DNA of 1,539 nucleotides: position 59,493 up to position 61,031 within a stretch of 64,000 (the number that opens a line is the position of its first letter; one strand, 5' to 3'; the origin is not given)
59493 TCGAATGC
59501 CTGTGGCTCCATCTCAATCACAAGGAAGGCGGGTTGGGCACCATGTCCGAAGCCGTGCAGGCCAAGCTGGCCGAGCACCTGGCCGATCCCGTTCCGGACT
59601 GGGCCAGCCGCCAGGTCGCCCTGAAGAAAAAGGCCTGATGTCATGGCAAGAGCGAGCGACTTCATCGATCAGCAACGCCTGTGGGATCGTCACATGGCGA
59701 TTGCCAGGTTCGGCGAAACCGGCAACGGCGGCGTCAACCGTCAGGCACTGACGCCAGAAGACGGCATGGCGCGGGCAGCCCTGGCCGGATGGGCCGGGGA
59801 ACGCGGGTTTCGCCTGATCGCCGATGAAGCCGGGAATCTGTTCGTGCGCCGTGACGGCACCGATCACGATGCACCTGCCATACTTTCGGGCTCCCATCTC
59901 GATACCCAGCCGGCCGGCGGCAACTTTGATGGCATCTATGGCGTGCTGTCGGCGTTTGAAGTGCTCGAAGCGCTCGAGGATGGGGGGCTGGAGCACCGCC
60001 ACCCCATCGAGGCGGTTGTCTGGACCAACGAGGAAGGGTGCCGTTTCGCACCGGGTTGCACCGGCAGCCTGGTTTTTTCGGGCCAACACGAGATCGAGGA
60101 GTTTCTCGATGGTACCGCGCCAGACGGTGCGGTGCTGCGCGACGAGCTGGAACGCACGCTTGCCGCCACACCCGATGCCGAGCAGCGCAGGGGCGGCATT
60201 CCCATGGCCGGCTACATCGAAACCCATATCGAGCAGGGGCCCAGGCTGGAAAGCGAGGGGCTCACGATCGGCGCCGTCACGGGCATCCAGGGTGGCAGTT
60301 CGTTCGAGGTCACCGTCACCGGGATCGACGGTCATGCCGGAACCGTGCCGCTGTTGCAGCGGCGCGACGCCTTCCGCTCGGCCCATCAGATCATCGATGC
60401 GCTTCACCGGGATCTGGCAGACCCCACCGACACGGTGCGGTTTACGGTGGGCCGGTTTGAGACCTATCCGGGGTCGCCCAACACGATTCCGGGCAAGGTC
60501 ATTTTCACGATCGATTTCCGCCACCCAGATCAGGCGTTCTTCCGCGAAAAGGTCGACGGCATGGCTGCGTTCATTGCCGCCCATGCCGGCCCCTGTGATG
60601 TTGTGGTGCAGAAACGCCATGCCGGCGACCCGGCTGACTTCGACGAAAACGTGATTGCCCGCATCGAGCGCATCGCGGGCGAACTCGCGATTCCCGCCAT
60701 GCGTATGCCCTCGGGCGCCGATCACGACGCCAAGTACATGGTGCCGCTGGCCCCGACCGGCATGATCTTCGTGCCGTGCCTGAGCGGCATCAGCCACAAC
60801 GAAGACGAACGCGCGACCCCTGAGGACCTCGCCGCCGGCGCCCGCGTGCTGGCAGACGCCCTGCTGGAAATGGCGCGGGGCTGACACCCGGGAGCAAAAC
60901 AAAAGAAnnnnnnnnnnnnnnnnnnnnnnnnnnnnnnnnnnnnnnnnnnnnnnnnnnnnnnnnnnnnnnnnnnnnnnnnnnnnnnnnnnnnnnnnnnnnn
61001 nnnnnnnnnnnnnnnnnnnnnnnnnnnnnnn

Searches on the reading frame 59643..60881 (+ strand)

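Call 6: search_protein_families(library=pfam, proteins=[window:59643-60881:+], max_evalue=0.001)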
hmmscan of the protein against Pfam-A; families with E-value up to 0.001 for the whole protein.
window:59643-60881:+ (413 aa): 3 families
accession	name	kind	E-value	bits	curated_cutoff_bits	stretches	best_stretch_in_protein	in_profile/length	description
PF01546.33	Peptidase_M20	-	5.2e-23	82.5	24.6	1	83-408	3-205/206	Peptidase family M20/M25/M40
PF07687.19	M20_dimer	-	5.5e-09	36.4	21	1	214-315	2-103/107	Peptidase dimerisation domain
PF04389.22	Peptidase_M28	-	0.00026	21.2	21.3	1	65-147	1-78/193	Peptidase family M28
